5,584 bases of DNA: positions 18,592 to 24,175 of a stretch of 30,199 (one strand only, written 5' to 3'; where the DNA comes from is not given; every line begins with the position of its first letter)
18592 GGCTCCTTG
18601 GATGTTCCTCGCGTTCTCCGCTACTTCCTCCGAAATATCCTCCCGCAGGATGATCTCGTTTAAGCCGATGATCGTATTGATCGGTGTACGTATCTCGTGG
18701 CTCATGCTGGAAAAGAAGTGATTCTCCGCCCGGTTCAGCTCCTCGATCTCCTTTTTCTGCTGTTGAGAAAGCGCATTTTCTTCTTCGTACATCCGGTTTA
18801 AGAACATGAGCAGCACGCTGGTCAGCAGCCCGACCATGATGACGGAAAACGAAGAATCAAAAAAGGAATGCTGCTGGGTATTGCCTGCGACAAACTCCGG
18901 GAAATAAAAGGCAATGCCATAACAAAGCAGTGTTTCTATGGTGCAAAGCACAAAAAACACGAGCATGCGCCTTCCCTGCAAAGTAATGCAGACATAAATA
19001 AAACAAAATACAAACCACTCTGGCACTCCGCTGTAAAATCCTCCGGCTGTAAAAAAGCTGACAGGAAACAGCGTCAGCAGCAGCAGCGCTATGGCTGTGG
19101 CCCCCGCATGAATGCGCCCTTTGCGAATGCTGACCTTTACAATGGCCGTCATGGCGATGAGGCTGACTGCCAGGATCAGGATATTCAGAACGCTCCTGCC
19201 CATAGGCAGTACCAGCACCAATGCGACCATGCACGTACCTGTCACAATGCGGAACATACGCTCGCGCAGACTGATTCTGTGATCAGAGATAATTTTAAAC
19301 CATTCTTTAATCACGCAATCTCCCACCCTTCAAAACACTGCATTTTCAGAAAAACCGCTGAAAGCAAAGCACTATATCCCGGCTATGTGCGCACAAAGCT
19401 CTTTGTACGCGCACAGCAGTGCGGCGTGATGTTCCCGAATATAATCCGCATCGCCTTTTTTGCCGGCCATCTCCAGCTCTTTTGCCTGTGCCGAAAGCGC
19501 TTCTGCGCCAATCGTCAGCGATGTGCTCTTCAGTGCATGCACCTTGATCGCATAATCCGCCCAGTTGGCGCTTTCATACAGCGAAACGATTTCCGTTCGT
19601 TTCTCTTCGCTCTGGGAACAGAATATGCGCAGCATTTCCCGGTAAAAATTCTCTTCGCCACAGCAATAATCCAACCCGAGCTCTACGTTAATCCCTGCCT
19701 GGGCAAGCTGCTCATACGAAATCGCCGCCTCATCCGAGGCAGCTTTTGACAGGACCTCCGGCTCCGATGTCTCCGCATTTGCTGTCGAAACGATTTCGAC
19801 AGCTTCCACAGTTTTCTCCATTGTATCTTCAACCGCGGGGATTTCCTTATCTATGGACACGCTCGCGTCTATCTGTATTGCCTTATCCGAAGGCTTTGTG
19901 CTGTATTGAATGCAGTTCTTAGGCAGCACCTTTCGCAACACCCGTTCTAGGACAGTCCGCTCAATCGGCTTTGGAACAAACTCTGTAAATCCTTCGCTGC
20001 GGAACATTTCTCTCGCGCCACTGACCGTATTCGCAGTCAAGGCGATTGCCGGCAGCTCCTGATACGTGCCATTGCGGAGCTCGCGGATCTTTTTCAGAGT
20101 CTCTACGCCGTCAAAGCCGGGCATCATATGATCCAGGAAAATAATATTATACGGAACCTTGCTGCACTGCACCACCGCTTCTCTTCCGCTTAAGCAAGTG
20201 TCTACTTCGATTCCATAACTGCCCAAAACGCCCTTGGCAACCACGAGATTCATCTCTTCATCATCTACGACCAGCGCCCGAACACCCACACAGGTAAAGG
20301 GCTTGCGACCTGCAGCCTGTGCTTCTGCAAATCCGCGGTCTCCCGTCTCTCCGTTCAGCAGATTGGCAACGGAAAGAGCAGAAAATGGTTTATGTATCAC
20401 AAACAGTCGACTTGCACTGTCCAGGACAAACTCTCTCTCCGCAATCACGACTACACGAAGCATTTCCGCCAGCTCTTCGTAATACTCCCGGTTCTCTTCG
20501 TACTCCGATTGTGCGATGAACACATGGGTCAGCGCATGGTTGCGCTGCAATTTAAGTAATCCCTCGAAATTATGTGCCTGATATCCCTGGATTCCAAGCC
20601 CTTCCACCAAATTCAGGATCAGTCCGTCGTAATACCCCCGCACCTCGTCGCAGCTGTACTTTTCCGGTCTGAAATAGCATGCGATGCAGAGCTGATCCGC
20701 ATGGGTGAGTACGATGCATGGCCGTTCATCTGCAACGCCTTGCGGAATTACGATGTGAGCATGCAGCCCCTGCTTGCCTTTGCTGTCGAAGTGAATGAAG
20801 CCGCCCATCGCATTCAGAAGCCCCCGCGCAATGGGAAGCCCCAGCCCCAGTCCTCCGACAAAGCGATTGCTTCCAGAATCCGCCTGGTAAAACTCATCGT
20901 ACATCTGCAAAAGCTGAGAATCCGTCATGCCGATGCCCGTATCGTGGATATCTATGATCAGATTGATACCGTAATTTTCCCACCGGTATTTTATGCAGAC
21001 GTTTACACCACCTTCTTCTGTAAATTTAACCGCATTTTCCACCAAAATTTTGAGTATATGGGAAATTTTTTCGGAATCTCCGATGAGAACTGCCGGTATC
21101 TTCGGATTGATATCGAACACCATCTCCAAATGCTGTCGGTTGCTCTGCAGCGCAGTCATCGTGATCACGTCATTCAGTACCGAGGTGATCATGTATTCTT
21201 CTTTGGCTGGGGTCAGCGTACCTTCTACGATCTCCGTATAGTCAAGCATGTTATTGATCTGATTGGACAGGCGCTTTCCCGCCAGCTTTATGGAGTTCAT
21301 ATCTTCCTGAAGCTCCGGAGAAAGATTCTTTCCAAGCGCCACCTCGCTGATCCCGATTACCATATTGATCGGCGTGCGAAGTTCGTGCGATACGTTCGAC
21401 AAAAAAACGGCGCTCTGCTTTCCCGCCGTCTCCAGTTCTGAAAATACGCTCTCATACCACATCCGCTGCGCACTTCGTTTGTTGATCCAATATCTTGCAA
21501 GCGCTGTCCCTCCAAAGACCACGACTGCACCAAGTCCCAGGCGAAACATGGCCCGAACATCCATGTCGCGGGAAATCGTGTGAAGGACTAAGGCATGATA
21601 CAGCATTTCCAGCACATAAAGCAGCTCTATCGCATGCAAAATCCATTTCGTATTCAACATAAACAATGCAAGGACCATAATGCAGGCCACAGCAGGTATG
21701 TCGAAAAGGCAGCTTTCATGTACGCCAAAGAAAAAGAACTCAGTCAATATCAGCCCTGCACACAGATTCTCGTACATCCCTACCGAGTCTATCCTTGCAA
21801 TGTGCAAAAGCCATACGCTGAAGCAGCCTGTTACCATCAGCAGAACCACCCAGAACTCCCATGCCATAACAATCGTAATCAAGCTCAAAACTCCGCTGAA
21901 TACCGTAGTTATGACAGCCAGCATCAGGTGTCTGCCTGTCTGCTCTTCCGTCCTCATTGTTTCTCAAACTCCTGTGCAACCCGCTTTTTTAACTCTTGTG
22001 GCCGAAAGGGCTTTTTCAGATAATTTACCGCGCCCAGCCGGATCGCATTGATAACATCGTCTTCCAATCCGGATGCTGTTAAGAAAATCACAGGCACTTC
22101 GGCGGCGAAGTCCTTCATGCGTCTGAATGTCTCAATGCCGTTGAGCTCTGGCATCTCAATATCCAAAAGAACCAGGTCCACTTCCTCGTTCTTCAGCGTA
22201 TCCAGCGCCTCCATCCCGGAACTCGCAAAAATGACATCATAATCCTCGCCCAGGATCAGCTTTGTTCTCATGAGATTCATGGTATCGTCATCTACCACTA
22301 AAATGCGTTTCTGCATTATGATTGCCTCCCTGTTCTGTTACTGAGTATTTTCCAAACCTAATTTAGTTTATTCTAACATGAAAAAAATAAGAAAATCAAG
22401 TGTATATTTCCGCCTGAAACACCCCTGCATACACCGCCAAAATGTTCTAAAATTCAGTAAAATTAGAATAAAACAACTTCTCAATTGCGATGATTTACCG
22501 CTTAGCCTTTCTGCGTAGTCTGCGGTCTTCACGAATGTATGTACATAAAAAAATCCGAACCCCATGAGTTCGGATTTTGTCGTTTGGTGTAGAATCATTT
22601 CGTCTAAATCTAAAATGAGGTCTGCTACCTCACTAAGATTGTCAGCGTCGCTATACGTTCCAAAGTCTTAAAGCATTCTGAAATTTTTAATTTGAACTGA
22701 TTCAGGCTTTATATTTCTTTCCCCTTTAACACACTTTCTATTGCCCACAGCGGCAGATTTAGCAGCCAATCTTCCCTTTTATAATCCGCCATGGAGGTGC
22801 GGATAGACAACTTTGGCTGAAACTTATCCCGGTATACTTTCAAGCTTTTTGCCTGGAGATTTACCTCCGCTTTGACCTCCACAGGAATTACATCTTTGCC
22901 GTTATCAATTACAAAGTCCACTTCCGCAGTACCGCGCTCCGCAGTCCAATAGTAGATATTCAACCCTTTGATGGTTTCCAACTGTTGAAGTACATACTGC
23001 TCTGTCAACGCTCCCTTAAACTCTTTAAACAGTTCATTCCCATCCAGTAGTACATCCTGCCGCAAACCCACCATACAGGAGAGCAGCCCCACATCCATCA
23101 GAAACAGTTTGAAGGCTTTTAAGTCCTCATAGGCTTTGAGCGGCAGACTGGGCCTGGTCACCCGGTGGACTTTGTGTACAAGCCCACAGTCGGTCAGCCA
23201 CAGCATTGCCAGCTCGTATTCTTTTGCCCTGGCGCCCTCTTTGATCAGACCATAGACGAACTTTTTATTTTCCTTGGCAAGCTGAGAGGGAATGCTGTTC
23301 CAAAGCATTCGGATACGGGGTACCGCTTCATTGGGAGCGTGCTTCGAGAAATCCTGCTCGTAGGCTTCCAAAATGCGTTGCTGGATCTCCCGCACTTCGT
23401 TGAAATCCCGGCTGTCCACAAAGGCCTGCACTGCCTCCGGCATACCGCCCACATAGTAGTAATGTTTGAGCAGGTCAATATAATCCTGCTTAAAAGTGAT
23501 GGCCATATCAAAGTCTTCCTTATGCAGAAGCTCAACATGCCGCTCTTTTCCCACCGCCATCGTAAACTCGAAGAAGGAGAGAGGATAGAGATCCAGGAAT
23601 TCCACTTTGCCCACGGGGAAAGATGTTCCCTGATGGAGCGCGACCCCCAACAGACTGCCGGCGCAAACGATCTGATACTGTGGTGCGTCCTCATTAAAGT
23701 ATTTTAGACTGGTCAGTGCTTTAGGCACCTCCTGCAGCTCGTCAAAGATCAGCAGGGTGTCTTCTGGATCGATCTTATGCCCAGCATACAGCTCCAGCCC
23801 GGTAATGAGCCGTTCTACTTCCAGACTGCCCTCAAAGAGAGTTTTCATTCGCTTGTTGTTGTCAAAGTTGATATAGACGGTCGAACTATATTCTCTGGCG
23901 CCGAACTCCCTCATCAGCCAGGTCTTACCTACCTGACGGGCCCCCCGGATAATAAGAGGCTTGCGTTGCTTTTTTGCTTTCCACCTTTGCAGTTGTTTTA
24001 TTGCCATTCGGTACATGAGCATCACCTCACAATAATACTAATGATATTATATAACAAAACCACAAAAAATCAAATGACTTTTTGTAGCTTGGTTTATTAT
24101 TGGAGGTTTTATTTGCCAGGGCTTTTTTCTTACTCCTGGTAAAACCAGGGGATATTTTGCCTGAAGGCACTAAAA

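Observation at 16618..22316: Three-gene phosphorelay operon whose terminal member is a hybrid histidine kinase fused to a DegV fatty-acid-binding domain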

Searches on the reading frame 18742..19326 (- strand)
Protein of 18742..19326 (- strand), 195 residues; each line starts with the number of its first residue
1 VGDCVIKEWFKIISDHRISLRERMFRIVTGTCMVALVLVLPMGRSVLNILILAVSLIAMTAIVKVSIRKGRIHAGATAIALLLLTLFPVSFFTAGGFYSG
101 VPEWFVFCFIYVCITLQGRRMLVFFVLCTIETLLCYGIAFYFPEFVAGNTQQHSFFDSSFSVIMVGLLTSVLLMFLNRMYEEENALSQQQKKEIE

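Call 82: search_protein_families(library=pfam, proteins=[window:18742-19326:-], max_evalue=0.1)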
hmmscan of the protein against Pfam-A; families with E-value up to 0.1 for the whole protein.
window:18742-19326:- (195 aa): 1 family
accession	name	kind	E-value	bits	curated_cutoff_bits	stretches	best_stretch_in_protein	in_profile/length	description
PF03419.18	Peptidase_U4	-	0.021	14.6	28.4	1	46-186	9-142/284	Sporulation factor SpoIIGA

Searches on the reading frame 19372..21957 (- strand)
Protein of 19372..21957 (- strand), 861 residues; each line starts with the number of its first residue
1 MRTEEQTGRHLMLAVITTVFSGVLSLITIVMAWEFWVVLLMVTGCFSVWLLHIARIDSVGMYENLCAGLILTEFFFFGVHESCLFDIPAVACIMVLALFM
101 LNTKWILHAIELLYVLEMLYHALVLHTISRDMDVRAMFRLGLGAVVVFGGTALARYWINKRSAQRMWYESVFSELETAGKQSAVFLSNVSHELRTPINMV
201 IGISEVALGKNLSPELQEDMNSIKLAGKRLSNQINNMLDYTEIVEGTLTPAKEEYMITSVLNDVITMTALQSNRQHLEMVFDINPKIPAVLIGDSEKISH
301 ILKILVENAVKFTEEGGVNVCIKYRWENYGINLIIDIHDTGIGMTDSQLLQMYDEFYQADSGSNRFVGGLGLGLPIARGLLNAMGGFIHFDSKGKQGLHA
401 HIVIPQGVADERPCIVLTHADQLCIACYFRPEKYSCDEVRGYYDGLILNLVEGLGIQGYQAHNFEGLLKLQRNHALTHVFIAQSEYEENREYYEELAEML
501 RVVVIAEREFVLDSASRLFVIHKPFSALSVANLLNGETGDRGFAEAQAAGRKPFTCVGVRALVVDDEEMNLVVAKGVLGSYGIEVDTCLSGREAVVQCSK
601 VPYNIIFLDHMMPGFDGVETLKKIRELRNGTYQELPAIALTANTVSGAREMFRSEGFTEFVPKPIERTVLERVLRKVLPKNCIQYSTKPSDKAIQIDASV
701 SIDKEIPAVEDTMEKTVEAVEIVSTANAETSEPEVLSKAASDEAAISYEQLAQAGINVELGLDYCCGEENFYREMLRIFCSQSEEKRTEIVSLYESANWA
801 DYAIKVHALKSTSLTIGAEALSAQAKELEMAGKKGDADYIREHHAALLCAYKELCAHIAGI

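Call 3: search_protein_families(library=pfam, proteins=[window:19372-21957:-], max_evalue=0.1)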
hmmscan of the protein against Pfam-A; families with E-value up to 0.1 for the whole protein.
window:19372-21957:- (861 aa): 5 families
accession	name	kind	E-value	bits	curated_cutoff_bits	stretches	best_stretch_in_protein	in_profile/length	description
PF02518.31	HATPase_c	-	2.2e-18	67.2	26.4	1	293-406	1-109/111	Histidine kinase-, DNA gyrase B-, and HSP90-like ATPase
PF00072.30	Response_reg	-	4.7e-17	62.6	30.2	1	562-673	2-109/111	Response regulator receiver domain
PF00512.31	HisKA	-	3.3e-13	49.9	26.9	1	185-243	5-63/66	His Kinase A (phospho-acceptor) domain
PF01627.28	Hpt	-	3.7e-07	30.7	24.6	1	774-838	1-69/84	Hpt domain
PF24896.1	Receiver_CRE1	-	0.044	14.4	27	0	557-678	5-135/136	AHK4/CRE1/WOL first receiver domain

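Call 4: search_protein_families(library=ncbifam, proteins=[window:19372-21957:-], max_evalue=0.01)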
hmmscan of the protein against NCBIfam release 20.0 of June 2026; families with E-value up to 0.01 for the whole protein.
window:19372-21957:- (861 aa): 127 families (the best 25 are shown)
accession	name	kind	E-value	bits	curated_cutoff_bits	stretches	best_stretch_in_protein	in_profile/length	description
NF008318.0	PRK11107.1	equivalog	7e-84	282.5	890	1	183-835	294-889/920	two-component sensor histidine kinase BarA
TIGR02956.1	TMAO_torS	equivalog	3.3e-75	253.9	676.5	2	176-399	458-675/967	TMAO reductase system sensor histidine kinase/response regulator TorS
NF008302.0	PRK11091.1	equivalog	1e-58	199.2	838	2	174-409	275-508/779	aerobic respiration two-component sensor histidine kinase ArcB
NF045901.1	HisKinLetSLeg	equivalog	7e-55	186.4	1650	2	176-681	287-792/906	two-component system sensor histidine kinase LetS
NF041947.1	LuxQ_Vibrio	equivalog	1.5e-54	185.2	1200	2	174-409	464-699/843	quorum-sensing autoinducer 2 sensor kinase/phosphatase LuxQ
NF011874.0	PRK15347.1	equivalog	1.2e-51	175.8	852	2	176-405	392-613/921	two component system sensor kinase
NF008099.0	PRK10841.1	equivalog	1e-45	155.9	920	2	175-406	463-690/949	two-component system sensor histidine kinase RcsC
NF038297.2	hybrid_HK_HrmK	equivalog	8.9e-42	143.5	725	2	169-407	222-458/607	hybrid histidine kinase/response regulator HrmK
NF008543.0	PRK11466.1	equivalog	1e-36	126.2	982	2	173-406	435-662/914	TMAO reductase system sensor histidine kinase/response regulator TorS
NF047874.1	MASE3_PAS_HK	subfamily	1.5e-36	126.5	560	1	173-412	389-631/655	MASE3 domain-containing sensor histidine kinase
NF046044.1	PnpS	equivalog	4.2e-36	124.8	400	1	180-405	168-390/390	two-component system histidine kinase PnpS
NF041880.1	EPS_EpsF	equivalog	1.9e-35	122.3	900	2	175-404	267-491/492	response regulator EpsF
NF041832.1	near_NosP_CTERM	subfamily_domain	2.7e-31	109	400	2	178-411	3-230/370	NahK/ErcS family hybrid sensor histidine kinase/response regulator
NF033092.0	HK_WalK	equivalog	3.5e-31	108.4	725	1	180-405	370-593/594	cell wall metabolism sensor histidine kinase WalK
TIGR02966.1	phoR_proteo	equivalog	1.6e-30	106.3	334.2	1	183-397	115-326/333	phosphate regulon sensor histidine kinase PhoR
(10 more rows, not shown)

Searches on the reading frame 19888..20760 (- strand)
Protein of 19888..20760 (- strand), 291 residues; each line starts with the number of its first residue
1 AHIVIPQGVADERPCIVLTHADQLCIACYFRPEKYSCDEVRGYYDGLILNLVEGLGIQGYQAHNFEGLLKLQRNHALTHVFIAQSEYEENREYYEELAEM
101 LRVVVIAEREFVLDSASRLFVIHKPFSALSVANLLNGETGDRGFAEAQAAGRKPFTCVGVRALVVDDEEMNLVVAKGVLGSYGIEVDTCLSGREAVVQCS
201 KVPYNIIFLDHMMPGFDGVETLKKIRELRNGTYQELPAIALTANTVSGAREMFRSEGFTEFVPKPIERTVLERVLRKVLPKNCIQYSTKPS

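Call 62: predict_structure(alignment_id=A4)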
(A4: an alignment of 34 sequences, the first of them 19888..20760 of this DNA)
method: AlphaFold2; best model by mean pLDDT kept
length: 291 residues; sequences in the alignment: 34
mean_pLDDT: 84.0   pTM: 0.51
mean pLDDT of the five models: 84.0, 83.8, 83.5, 83.5, 82.7
residues with pLDDT >= 90: 148; 70-90: 103; 50-70: 16; < 50: 24
segments of 3 or more residues with pLDDT < 50: 1-8, 140-152, 289-291
pLDDT, mean of each block of 10 residues (from residue 1): 43 72 93 81 83 90 94 96 94 95 91 88 80 72 38 75 96 90 95 95 96 89 91 90 73 89 86 92 74 30
secondary structure, 60 per line:
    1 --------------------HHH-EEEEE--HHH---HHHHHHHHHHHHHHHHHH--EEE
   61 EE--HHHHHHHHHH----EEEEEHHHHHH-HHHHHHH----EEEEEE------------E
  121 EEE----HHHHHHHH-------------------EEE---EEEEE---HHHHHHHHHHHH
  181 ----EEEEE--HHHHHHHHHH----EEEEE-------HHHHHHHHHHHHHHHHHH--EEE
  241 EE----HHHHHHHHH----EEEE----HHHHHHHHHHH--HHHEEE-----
elements in order: E25-29 H38-55 E58-62 H65-74 E79-83 H84-89 H91-97 E102-107 E120-123 H128-135 E155-157 E161-165 H169-180 E185-189 H192-201 E206-210 H218-235 E238-242 H247-255 E260-263 H268-278 E284-286

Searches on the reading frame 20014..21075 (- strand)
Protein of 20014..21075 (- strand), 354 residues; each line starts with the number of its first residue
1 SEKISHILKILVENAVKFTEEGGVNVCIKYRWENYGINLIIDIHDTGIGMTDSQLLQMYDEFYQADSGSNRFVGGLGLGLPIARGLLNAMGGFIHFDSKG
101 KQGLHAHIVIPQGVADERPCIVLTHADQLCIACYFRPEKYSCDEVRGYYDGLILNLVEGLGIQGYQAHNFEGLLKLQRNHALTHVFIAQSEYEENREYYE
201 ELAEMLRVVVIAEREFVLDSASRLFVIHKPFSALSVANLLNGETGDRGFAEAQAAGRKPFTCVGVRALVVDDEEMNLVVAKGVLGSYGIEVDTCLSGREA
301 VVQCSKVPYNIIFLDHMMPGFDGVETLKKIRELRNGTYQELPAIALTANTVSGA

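Call 52: find_homologous_proteins(query=window:20014-21075:-, max_evalue=0.00001)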
Query window:20014-21075:- (354 aa): 1450 proteins with E <= 0.00001 among 6740 candidates; the best 120 are listed.
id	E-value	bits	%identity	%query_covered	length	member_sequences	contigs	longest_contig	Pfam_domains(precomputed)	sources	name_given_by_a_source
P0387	1.6e-197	674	84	100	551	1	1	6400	PF02518.32,PF00072.31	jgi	-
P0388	6.9e-197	672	83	100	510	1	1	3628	PF02518.32,PF00072.31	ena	-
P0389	3.6e-195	666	84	100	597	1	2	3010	PF02518.32,PF00072.31,PF01627.29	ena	-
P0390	4.3e-191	653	82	100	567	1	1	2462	PF02518.32,PF00512.32,PF00072.31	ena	-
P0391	3.1e-187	640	81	100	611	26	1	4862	PF02518.32,PF00072.31,PF01627.29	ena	-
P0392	1.7e-186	638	81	97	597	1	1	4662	PF02518.32,PF00512.32,PF00072.31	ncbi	-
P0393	5.6e-184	630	81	100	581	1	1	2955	PF02518.32,PF00072.31,PF01627.29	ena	-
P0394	2.5e-179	614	85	89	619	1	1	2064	PF02518.32,PF00512.32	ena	-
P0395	1.0e-178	612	99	77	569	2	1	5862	PF02518.32,PF00512.32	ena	-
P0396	1.5e-178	612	78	97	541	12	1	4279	PF02518.32,PF00072.31,PF01627.29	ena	-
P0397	3.7e-177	607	86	88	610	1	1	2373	PF02518.32,PF00512.32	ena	-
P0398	1.6e-175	602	74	100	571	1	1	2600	PF02518.32,PF00072.31,PF01627.29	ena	-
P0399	6.2e-174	596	78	93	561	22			PF02518.32,PF00512.32,PF00072.31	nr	nr:ATP-binding protein [Acutalibacter muris]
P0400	1.4e-171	589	74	99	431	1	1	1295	PF02518.32,PF00072.31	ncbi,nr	ncbi:MAG: response regulator, partial [Acetatifactor sp.]|nr:response regulator [Acetatifactor sp.]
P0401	2.7e-171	588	79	90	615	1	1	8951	PF02518.32,PF00512.32,PF00072.31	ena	-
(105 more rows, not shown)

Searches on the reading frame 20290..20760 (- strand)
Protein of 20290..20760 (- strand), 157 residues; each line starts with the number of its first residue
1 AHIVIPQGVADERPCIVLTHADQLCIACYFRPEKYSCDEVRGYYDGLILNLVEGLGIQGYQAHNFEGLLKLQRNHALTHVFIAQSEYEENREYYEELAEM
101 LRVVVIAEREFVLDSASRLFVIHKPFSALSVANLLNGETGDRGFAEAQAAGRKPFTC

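Call 82: search_protein_families(library=pfam, proteins=[window:20290-20760:-], max_evalue=0.1)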
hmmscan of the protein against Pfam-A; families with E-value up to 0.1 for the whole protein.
window:20290-20760:- (157 aa): 0 families

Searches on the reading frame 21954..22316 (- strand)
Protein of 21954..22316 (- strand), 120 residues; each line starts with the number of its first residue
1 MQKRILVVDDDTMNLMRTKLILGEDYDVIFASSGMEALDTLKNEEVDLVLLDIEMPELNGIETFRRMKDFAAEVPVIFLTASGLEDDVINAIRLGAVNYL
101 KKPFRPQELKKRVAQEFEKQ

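Call 3: search_protein_families(library=pfam, proteins=[window:21954-22316:-], max_evalue=0.1)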
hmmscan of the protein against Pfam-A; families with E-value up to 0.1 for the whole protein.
window:21954-22316:- (120 aa): 3 families
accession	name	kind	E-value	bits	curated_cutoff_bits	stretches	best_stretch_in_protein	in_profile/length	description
PF00072.30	Response_reg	-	2e-30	105.6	30.2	1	5-113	1-110/111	Response regulator receiver domain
PF06490.17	FleQ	-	0.014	16.1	22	1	4-109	1-99/108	Flagellar regulatory protein FleQ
PF20274.4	cREC_REC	-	0.083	14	27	0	6-69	3-58/88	Cyclic-phosphate processing Receiver domain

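Call 4: search_protein_families(library=ncbifam, proteins=[window:21954-22316:-], max_evalue=0.01)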
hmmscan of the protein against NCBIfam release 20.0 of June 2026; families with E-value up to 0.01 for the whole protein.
window:21954-22316:- (120 aa): 103 families (the best 25 are shown)
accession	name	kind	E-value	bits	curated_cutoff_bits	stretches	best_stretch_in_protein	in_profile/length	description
NF045944.1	ResRegRpaBCyano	equivalog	5.7e-24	84.8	330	1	6-114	1-109/229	response regulator transcription factor RpaB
NF007135.0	PRK09581.1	equivalog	1.2e-23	83.7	474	1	1-113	1-116/457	PleD family two-component system response regulator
NF040689.1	MtrAB_MtrA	equivalog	3.8e-23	82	300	1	5-116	1-112/219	MtrAB system response regulator MtrA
NF008296.0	PRK11083.1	equivalog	1.8e-22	79.8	273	1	2-114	3-115/228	two-component system response regulator CreB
NF008199.0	PRK10955.1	equivalog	5.9e-22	78.7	341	1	3-113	2-111/232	envelope stress response regulator transcription factor CpxR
TIGR02154.1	PhoB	equivalog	1.2e-21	77.1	296.2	1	1-114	1-117/226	phosphate regulon transcriptional regulator PhoB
NF051850.1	RespRegRprY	equivalog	4.9e-21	75.2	370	1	5-114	8-117/234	response regulator transcription factor RprY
NF053854.1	RespRegPhoBBctds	equivalog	5.8e-21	74.9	270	1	5-114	1-112/225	two-component system response regulator PhoB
NF007005.1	PRK09468.1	equivalog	1.3e-20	73.9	331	1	2-114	3-116/237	osmolarity response regulator transcription factor OmpR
NF008469.0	PRK11361.1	equivalog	1.3e-20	73.6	714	1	3-114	5-117/461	acetoacetate metabolism transcriptional regulator AtoC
NF045505.1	RR_RssB_Pseudo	equivalog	1.4e-20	73.7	700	1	4-104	7-108/394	two-component system response regulator RssB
NF033117.2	vanR_ACDEGLN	exception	2.8e-20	72.9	350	1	5-116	1-112/226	VanR-ABDEGLN family response regulator transcription factor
NF033120.0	vanR_FM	exception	7.9e-20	71.5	460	1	4-116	5-117/231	vancomycin resistance response regulator transcription factor, VanR-F/VanR-M family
NF012227.0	AdeR_RR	equivalog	9.2e-20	71.1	340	1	2-114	11-123/239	efflux system response regulator transcription factor AdeR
NF052313.1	T9SS_RR_PorX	equivalog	2.4e-19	69.5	300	1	4-111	2-110/513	T9SS response regulator signal transducer PorX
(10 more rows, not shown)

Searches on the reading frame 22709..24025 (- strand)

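Call 13: search_protein_families(library=pfam, proteins=[window:22709-24025:-], max_evalue=0.001)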
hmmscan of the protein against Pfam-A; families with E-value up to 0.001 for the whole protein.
window:22709-24025:- (438 aa): 3 families
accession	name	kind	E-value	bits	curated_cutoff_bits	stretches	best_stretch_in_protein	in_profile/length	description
PF13635.12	DUF4143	-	2.4e-40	138.3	28.1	1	223-386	1-159/160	Domain of unknown function (DUF4143)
PF13173.12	AAA_14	-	2.1e-28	99.3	27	1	21-154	2-128/129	AAA domain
PF01637.24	ATPase_2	-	7.7e-05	23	33.2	1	7-53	6-55/225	ATPase domain predominantly from Archaea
